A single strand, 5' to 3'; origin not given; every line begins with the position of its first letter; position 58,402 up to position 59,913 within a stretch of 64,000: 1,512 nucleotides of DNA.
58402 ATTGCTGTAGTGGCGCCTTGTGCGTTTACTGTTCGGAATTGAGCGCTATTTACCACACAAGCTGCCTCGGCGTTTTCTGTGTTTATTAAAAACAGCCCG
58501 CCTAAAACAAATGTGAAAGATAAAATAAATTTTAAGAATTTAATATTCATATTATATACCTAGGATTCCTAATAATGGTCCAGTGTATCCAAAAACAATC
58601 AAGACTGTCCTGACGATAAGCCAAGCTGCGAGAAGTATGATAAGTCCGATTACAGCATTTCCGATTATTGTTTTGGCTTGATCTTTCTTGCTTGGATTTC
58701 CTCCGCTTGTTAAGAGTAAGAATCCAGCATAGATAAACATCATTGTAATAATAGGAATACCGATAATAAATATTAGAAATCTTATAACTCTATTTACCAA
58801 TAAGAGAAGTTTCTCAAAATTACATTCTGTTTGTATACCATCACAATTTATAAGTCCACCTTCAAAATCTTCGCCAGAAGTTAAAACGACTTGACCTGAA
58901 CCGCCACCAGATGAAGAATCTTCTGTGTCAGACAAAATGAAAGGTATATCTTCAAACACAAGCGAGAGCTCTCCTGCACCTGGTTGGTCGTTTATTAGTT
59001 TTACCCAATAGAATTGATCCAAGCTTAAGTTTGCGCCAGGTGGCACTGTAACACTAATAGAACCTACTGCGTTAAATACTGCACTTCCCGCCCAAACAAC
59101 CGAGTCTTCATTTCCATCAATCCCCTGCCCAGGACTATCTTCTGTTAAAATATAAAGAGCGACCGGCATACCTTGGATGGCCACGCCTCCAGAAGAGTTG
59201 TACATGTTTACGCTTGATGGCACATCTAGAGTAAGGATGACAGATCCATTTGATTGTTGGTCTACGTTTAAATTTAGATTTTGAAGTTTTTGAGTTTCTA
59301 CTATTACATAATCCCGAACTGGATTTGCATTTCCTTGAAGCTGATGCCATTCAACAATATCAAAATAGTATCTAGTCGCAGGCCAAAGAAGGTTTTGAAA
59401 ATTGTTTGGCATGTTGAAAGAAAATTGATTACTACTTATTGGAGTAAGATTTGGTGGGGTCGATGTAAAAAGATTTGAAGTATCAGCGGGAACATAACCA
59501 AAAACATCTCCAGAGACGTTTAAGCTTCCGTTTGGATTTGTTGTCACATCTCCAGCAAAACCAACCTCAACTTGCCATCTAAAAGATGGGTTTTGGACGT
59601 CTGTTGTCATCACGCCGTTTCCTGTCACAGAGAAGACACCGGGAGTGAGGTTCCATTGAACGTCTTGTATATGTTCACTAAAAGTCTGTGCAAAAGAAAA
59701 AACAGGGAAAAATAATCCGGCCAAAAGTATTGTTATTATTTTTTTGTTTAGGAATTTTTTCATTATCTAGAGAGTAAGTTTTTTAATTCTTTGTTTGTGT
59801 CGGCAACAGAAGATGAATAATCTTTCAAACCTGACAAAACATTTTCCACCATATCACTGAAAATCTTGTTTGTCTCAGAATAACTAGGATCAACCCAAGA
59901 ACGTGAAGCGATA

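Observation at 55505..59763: Six tandem genes fuse a TrbC/VirB2-like pilin module to unrelated, progressively larger surface domains, with no secretion machinery in the window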

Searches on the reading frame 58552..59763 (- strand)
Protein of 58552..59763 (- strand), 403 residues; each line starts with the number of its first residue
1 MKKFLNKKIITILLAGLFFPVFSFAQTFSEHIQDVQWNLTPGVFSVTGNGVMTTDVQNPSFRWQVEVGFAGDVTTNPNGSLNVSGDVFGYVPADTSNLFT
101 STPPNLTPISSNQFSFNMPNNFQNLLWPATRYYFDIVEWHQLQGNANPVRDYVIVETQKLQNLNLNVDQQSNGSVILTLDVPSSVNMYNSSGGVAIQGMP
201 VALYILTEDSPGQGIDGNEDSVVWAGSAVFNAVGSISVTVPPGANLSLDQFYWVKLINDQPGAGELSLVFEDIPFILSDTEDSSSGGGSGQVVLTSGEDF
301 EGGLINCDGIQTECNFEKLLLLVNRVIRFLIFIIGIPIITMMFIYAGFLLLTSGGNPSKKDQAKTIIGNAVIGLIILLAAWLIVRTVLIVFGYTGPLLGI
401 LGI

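Call 12: search_protein_families(library=pfam, max_evalue=1, proteins=[window:58552-59763:-])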
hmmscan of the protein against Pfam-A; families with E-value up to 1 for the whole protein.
window:58552-59763:- (403 aa): 1 family
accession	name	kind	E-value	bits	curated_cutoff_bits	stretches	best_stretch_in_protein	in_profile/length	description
PF18895.5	T4SS_pilin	-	1.1e-10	41.8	26.6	1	330-386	15-70/71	Type IV secretion system pilin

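Call 19: find_encoding_contigs(protein=window:58552-59763:-, flank=10000, max_places=6)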
Protein window:58552-59763:- (403 aa): 1 contig read that carries it; 1 place shown.
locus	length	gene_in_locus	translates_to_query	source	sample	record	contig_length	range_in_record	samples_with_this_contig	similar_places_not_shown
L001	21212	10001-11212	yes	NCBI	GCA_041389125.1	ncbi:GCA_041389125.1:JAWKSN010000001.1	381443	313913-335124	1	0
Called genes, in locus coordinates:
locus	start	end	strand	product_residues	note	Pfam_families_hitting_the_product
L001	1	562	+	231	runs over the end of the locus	PF06414:Zeta_toxin, PF13671:AAA_33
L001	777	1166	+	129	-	-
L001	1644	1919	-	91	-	-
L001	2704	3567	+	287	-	PF06071:YchF-GTPase_C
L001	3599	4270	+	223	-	-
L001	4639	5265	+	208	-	PF13483:Lactamase_B_3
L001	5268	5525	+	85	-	-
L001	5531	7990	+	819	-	PF00521:DNA_topoisoIV, PF03989:DNA_gyraseA_C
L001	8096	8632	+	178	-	PF01135:PCMT (weak), PF01209:Ubie_methyltran, PF01269:Fibrillarin (weak), PF05175:MTS (faint), PF13649:Methyltransf_25, PF13847:Methyltransf_31, PF08241:Methyltransf_11, PF08242:Methyltransf_12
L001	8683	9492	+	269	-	PF13416:SBP_bac_8 (weak), PF01547:SBP_bac_1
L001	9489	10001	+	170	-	-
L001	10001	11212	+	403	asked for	PF18895:T4SS_pilin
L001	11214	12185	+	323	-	PF18895:T4SS_pilin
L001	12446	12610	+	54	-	-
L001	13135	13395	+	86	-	PF18895:T4SS_pilin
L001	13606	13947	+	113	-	PF18895:T4SS_pilin (weak)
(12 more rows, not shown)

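Call 20: find_homologous_proteins(query=window:58552-59763:-, max_evalue=0.001)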
Query window:58552-59763:- (403 aa): 28 proteins with E <= 0.001 among 8000 candidates.
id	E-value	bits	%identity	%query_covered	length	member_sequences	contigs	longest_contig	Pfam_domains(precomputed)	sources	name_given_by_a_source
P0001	6.0e-190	650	70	100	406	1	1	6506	PF18895.6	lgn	-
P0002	1.3e-188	645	70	100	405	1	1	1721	PF18895.6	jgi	-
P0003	1.2e-179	616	71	94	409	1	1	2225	PF18895.6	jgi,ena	-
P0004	2.3e-176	605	67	100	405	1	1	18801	PF18895.6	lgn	-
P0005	3.9e-171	588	65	100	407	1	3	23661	PF18895.6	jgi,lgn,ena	jgi:hypothetical protein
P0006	5.5e-169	581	66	100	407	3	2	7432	PF18895.6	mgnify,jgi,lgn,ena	mgnify:CR=1 FL=1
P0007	8.2e-168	577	66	97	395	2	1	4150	PF18895.6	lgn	-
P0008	2.3e-148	513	59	100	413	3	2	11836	PF18895.6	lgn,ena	-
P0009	3.3e-113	397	49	100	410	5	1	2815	PF18895.6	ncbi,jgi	jgi:hypothetical protein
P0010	2.0e-91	325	43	100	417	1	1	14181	PF18895.6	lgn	-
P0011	1.5e-88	316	44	98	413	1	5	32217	PF18895.6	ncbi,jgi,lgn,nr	ncbi:MAG: hypothetical protein QG580_397 [Patescibacteria group bacterium]|jgi:hypothetical protein|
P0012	2.4e-87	312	45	98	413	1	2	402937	PF18895.6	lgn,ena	-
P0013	8.9e-81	290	44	100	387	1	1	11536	PF18895.6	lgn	-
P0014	6.7e-80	287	43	100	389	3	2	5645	PF18895.6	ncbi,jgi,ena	-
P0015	8.9e-76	274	42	100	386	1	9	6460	PF18895.6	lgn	-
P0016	6.8e-75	271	41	98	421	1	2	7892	PF18895.6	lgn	-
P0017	8.2e-74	267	42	98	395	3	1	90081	PF18895.6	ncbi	ncbi:MAG: pilin [Candidatus Paceibacterota bacterium]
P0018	6.4e-72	261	42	94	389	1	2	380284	PF18895.6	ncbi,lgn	-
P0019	1.8e-71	259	41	99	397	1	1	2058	PF18895.6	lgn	-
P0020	2.4e-71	259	41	100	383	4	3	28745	PF18895.6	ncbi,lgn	-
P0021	6.3e-58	215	40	100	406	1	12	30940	PF18895.6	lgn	-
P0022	1.5e-54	204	37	93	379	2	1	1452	PF18895.6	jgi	-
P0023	1.6e-20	92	29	100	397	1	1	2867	PF18895.6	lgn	-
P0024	1.1e-19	89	40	36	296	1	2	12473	PF18895.6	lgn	-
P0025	2.4e-13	68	48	20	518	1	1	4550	PF18895.6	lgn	-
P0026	1.2e-6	46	54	13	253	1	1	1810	PF18895.6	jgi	jgi:hypothetical protein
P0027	2.2e-4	38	35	22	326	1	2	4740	PF18895.6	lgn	-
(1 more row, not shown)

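Call 21: find_encoding_contigs(protein=P0012, flank=10000, max_places=2)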
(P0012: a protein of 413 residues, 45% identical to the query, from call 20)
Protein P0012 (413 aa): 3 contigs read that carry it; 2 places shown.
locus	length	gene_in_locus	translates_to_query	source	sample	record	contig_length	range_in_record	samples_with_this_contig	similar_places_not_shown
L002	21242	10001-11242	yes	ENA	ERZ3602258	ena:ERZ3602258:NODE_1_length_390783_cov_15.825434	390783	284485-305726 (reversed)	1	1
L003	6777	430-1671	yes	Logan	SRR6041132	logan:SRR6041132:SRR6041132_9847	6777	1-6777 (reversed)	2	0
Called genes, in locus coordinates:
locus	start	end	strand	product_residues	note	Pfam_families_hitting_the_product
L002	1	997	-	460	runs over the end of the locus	-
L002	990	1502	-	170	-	PF04542:Sigma70_r2, PF08281:Sigma70_r4_2, PF04545:Sigma70_r4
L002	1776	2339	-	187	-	PF03167:UDG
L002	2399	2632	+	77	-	-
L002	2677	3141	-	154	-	-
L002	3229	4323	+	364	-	PF01926:MMR_HSR1, PF02421:FeoB_N, PF06071:YchF-GTPase_C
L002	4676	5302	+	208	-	PF13483:Lactamase_B_3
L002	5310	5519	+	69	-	-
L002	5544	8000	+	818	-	PF00521:DNA_topoisoIV, PF03989:DNA_gyraseA_C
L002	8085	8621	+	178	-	PF01209:Ubie_methyltran, PF13489:Methyltransf_23 (weak), PF01269:Fibrillarin (weak), PF13847:Methyltransf_31, PF13649:Methyltransf_25, PF08241:Methyltransf_11, PF08242:Methyltransf_12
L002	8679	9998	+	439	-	PF01547:SBP_bac_1, PF13416:SBP_bac_8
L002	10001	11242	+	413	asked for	PF18895:T4SS_pilin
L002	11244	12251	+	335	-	PF18895:T4SS_pilin (weak)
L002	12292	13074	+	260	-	PF04956:TrbC (weak), PF18895:T4SS_pilin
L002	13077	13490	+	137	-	PF18895:T4SS_pilin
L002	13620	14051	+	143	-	PF18895:T4SS_pilin (weak)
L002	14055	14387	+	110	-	PF18895:T4SS_pilin (weak)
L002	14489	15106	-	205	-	-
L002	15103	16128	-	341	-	PF01145:Band_7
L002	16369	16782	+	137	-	PF01371:Trp_repressor (weak)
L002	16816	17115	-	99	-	-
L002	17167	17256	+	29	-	-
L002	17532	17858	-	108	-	PF02033:RBFA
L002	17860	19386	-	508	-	PF00009:GTP_EFTU, PF00350:Dynamin_N (faint), PF01926:MMR_HSR1, PF02421:FeoB_N (weak), PF22042:EF-G_D2, PF11987:IF-2, PF03144:GTP_EFTU_D2 (weak)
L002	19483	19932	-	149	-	PF14584:DUF4446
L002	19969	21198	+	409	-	PF00266:Aminotran_5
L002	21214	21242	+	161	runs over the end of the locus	-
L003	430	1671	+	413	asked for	PF18895:T4SS_pilin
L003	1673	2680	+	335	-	PF18895:T4SS_pilin (weak)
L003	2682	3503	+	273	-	PF04956:TrbC (weak), PF18895:T4SS_pilin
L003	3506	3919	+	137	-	PF18895:T4SS_pilin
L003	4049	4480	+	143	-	PF18895:T4SS_pilin (weak)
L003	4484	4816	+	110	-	PF18895:T4SS_pilin (weak)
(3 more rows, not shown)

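Call 22: find_encoding_contigs(protein=P0017, flank=10000, max_places=2)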
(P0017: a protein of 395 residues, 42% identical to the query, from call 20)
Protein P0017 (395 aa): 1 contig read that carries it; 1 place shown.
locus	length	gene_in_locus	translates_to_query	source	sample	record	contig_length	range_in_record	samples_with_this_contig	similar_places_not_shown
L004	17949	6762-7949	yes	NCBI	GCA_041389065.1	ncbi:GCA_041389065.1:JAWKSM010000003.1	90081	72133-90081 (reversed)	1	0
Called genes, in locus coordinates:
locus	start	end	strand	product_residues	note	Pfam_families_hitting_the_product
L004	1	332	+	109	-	PF06071:YchF-GTPase_C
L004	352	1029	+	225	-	-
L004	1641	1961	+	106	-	PF13483:Lactamase_B_3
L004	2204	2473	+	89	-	-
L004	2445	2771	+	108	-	PF00521:DNA_topoisoIV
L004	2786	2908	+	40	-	PF00521:DNA_topoisoIV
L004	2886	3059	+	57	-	PF00521:DNA_topoisoIV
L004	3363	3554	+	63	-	PF00521:DNA_topoisoIV (weak)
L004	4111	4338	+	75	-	PF03989:DNA_gyraseA_C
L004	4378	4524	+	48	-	-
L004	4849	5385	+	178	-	PF13489:Methyltransf_23 (weak), PF01135:PCMT (weak), PF01209:Ubie_methyltran, PF13847:Methyltransf_31, PF02390:Methyltransf_4 (faint), PF13649:Methyltransf_25, PF08241:Methyltransf_11, PF08242:Methyltransf_12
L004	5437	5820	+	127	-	-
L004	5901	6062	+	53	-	-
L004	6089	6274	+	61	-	-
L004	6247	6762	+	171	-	-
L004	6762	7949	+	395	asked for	PF18895:T4SS_pilin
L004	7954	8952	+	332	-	PF18895:T4SS_pilin (weak)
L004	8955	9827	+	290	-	PF18895:T4SS_pilin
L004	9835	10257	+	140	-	PF18895:T4SS_pilin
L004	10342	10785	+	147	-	PF18895:T4SS_pilin (weak)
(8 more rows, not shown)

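Call 23: find_encoding_contigs(protein=P0005, flank=10000, max_places=2)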
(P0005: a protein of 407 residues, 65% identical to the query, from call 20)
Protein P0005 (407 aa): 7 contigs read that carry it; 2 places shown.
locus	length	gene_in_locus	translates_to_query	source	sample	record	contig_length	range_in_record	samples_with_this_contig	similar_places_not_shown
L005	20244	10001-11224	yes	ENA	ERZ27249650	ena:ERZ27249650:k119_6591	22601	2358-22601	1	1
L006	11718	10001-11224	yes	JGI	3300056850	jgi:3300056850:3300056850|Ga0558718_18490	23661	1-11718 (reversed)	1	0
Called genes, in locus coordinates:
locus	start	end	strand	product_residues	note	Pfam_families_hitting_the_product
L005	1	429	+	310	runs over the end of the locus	-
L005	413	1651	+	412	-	PF19077:Big_13 (faint)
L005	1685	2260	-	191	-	-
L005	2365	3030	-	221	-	PF01027:Bax1-I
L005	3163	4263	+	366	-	PF01926:MMR_HSR1, PF02421:FeoB_N, PF06071:YchF-GTPase_C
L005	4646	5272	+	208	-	PF13483:Lactamase_B_3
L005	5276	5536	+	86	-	-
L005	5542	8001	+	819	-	PF00521:DNA_topoisoIV, PF03989:DNA_gyraseA_C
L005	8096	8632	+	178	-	PF13489:Methyltransf_23 (weak), PF01135:PCMT, PF01209:Ubie_methyltran, PF01269:Fibrillarin (weak), PF13847:Methyltransf_31, PF13649:Methyltransf_25, PF08241:Methyltransf_11, PF08242:Methyltransf_12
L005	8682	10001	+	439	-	PF01547:SBP_bac_1, PF13416:SBP_bac_8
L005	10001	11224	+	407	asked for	PF18895:T4SS_pilin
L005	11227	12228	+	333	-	PF18895:T4SS_pilin (weak)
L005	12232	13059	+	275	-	PF04956:TrbC (weak), PF18895:T4SS_pilin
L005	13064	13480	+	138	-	PF18895:T4SS_pilin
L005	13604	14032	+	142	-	PF18895:T4SS_pilin (weak)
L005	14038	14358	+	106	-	PF18895:T4SS_pilin (weak)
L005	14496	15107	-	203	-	-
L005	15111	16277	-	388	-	-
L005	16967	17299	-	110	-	PF02033:RBFA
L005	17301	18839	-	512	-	PF00009:GTP_EFTU, PF00350:Dynamin_N (faint), PF01926:MMR_HSR1, PF02421:FeoB_N (faint), PF22042:EF-G_D2, PF03144:GTP_EFTU_D2 (faint), PF11987:IF-2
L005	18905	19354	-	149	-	PF14584:DUF4446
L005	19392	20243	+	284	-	?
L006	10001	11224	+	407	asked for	PF18895:T4SS_pilin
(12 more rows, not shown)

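Call 36: find_related_loci(query=A1, collection=genome_contigs, flank=10000)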
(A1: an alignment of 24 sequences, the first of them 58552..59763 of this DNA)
Query A1 (403 aa) in genome_contigs; peptide patterns used: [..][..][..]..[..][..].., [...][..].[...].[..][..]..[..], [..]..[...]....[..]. (x = any residue, [..] = any of these).
282 stretches matched a pattern; 10 encode a relative of the query (tblastn E <= 1e-3); 10 distinct loci.
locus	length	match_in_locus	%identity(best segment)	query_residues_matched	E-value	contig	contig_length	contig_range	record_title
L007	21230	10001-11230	50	1-402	3e-118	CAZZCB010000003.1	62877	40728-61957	MAG TPA_asm: uncultured Candidatus Saccharibacteria bacterium isolate SRP329715_co2_21 genome assembly, contig: NODE_956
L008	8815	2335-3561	49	1-402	6e-115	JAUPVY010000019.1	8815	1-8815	MAG: Patescibacteria group bacterium isolate erpe_2018_sw_42hr_WHONDRS-SW48-000099_A_bin.74 scaffold_2061, whole genome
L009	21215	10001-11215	44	7-402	5e-96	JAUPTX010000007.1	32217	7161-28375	MAG: Patescibacteria group bacterium isolate erpe_2018_sw_6hr_WHONDRS-SW48-000087_A_bin.16 scaffold_255, whole genome sh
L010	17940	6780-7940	42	7-402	9e-84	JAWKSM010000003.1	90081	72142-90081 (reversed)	MAG: Candidatus Paceibacterota bacterium isolate ABC1.149 ABC1.149.fa-3, whole genome shotgun sequence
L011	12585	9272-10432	42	7-402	8e-83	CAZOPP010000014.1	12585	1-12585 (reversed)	MAG TPA_asm: uncultured Candidatus Saccharibacteria bacterium isolate SRP329715_co2_76 genome assembly, contig: NODE_928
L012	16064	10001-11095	42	25-402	1e-69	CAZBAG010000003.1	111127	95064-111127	MAG TPA_asm: uncultured Candidatus Saccharibacteria bacterium isolate SRP219642_co5_575 genome assembly, contig: NODE_18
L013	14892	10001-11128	41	1-396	2e-73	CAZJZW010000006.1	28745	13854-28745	MAG TPA_asm: uncultured Candidatus Saccharibacteria bacterium isolate SRP219642_co7_382 genome assembly, contig: NODE_22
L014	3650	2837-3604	40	269-403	7e-26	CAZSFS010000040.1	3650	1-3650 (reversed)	MAG TPA_asm: uncultured Candidatus Saccharibacteria bacterium isolate SRP342105_co2_225 genome assembly, contig: NODE_32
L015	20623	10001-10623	49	301-388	3e-19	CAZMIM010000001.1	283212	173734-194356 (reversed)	MAG TPA_asm: uncultured Candidatus Saccharibacteria bacterium isolate SRP334346_co1_199 genome assembly, contig: NODE_40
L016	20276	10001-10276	36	294-392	2e-6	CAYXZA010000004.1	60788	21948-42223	MAG TPA_asm: uncultured Candidatus Saccharibacteria bacterium isolate SRP219642_co7_573 genome assembly, contig: NODE_64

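Call 49: search_protein_families(library=pfam, max_evalue=1, proteins=[L015:1439-2710:+, L016:16507-17793:+, L015:12221-12736:-, L016:12403-13176:-, L016:13177-14232:-, L002:14489-15106:-, L002:15103-16128:-, L002:8679-9998:+])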
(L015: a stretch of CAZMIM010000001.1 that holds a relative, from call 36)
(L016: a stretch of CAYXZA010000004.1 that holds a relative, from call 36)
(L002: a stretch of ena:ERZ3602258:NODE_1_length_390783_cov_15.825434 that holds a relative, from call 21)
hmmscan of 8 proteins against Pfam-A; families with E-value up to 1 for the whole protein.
L015:1439-2710:+ (423 aa): 0 families

L016:16507-17793:+ (428 aa): 1 family
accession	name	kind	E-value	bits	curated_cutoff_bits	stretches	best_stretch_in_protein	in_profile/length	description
PF01563.21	Alpha_E3_glycop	-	0.18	12.3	25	0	176-187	16-27/59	Alphavirus E3 glycoprotein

L015:12221-12736:- (171 aa): 0 families

L016:12403-13176:- (257 aa): 1 family
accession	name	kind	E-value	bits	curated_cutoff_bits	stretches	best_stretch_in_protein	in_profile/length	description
PF01148.25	CTP_transf_1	-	0.39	10.9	24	1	8-146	4-132/264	Cytidylyltransferase family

L016:13177-14232:- (351 aa): 3 families
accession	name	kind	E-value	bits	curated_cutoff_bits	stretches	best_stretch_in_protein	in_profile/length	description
PF01145.31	Band_7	-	6.8e-08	33.2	23.6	1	138-274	46-176/176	SPFH domain / Band 7 family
PF09873.14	DUF2100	-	0.011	16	23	1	181-235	79-133/210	Uncharacterized protein conserved in archaea (DUF2100)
PF19982.4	DUF6418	-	0.22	12.1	25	1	8-69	39-100/109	Family of unknown function (DUF6418)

L002:14489-15106:- (205 aa): 1 family
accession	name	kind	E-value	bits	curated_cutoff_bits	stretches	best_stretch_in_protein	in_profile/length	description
PF14147.11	Spore_YhaL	-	0.32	11.1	27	0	3-19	3-19/52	Sporulation protein YhaL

L002:15103-16128:- (341 aa): 2 families
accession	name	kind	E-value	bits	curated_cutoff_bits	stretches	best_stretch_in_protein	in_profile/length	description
PF01145.31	Band_7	-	2.1e-08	34.8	23.6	1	126-276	25-175/176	SPFH domain / Band 7 family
PF23847.1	DUF7211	-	0.13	12.2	27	1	224-236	2-14/25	Family of unknown function (DUF7211)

L002:8679-9998:+ (439 aa): 2 families
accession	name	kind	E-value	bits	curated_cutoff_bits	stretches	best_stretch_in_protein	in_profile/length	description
PF01547.30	SBP_bac_1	-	9.4e-15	55.8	26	1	71-342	24-292/307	Bacterial extracellular solute-binding protein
PF13416.11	SBP_bac_8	-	2.3e-11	44.5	27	1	67-384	10-276/279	Bacterial extracellular solute-binding protein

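Call 50: predict_structure(alignment_id=A1)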
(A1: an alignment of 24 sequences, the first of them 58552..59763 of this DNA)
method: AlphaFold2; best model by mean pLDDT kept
length: 403 residues; sequences in the alignment: 24
mean_pLDDT: 76.3   pTM: 0.59
mean pLDDT of the five models: 76.3, 76.0, 73.6, 72.2, 70.5
residues with pLDDT >= 90: 144; 70-90: 143; 50-70: 65; < 50: 51
segments of 3 or more residues with pLDDT < 50: 18-27, 281-314, 401-403
pLDDT, mean of each block of 10 residues (from residue 1): 55 52 46 92 93 91 94 86 90 90 92 91 86 93 80 92 88 89 77 86 90 78 93 92 83 93 89 81 32 37 41 49 62 69 72 62 74 76 71 55 47
secondary structure, 60 per line:
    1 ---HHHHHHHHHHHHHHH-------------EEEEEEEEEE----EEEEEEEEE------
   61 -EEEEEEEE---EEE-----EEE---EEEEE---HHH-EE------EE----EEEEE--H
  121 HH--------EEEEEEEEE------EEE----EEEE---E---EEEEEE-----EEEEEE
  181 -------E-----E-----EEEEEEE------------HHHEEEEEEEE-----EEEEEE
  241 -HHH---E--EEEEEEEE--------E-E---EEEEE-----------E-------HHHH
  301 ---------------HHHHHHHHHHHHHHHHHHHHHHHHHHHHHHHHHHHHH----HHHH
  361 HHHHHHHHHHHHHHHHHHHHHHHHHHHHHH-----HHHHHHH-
elements in order: H4-18 E32-41 E46-54 E62-69 E73-75 E81-83 E87-91 E113-117 E131-139 E146-148 E153-156 E164-169 E175-180 E200-206 E222-229 E235-240 E251-258 E273-277 H297-300 H316-352 H357-390 H396-402

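Call 54: fold_search(model_id=the predicted structure, library=pdb)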
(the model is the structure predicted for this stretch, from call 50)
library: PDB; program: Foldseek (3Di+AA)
matches with E <= 10: 1627; with E <= 0.001: 346
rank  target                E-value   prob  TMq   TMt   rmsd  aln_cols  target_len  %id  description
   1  2ibg_A                2.7e-07  1.00  0.21  0.36  18.0       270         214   12  Crystal Structure of Hedgehog Bound to the FNIII Domains of Ihog (released 2006-10-24)
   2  2ibg_B                3.4e-07  1.00  0.21  0.35  18.4       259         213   12  Crystal Structure of Hedgehog Bound to the FNIII Domains of Ihog (released 2006-10-24)
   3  4bq6_A                1.4e-06  1.00  0.22  0.38  12.5       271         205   10  Crystal structure of the RGMB-NEO1 complex form 1 (released 2013-06-12)
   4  4bq7_A                1.4e-06  1.00  0.22  0.37  12.4       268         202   10  Crystal structure of the RGMB-Neo1 complex form 2 (released 2013-06-12)
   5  6z3m_E                1.4e-06  1.00  0.22  0.38  12.9       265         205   10  Repulsive Guidance Molecule B (RGMB) in complex with Growth Differentiation Factor 5 (GDF5) and Neogenin 1 (NEO1). (released 2020-07-01)
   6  1fyh_E                2.0e-06  1.00  0.23  0.39  11.1       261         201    8  1:1 COMPLEX BETWEEN AN INTERFERON GAMMA SINGLE-CHAIN VARIANT AND ITS RECEPTOR (released 2000-10-11)
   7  7usy_J                2.5e-06  1.00  0.18  0.20  18.9       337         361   12  Structure of C. elegans TMC-1 complex with ARRD-6 (released 2022-10-19)
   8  1fyh_B                2.7e-06  1.00  0.22  0.36  11.2       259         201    9  1:1 COMPLEX BETWEEN AN INTERFERON GAMMA SINGLE-CHAIN VARIANT AND ITS RECEPTOR (released 2000-10-11)
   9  4bqb_B                2.8e-06  1.00  0.21  0.37  12.8       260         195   11  Crystal structure of the FN5 and FN6 domains of NEO1, form 2 (released 2013-06-12)
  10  1ggu_B                3.1e-06  1.00  0.21  0.14  11.6       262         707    8  HUMAN FACTOR XIII WITH CALCIUM BOUND IN THE ION SITE (released 1999-09-16)
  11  1fg9_D                3.7e-06  1.00  0.24  0.40  10.8       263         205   10  3:1 COMPLEX OF INTERFERON-GAMMA RECEPTOR WITH INTERFERON-GAMMA DIMER (released 2000-08-11)
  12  4bqb_A                3.9e-06  1.00  0.21  0.37  12.7       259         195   10  Crystal structure of the FN5 and FN6 domains of NEO1, form 2 (released 2013-06-12)
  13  1ex0_B                3.9e-06  1.00  0.23  0.15  13.2       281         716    9  HUMAN FACTOR XIII, MUTANT W279F ZYMOGEN (released 2003-12-23)
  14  4bqb_C                4.4e-06  1.00  0.21  0.37  12.1       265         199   10  Crystal structure of the FN5 and FN6 domains of NEO1, form 2 (released 2013-06-12)
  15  5mhm_B                4.4e-06  1.00  0.20  0.14  11.3       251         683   10  FXIIIa in complex with the inhibitor ZED1630 (released 2017-12-20)
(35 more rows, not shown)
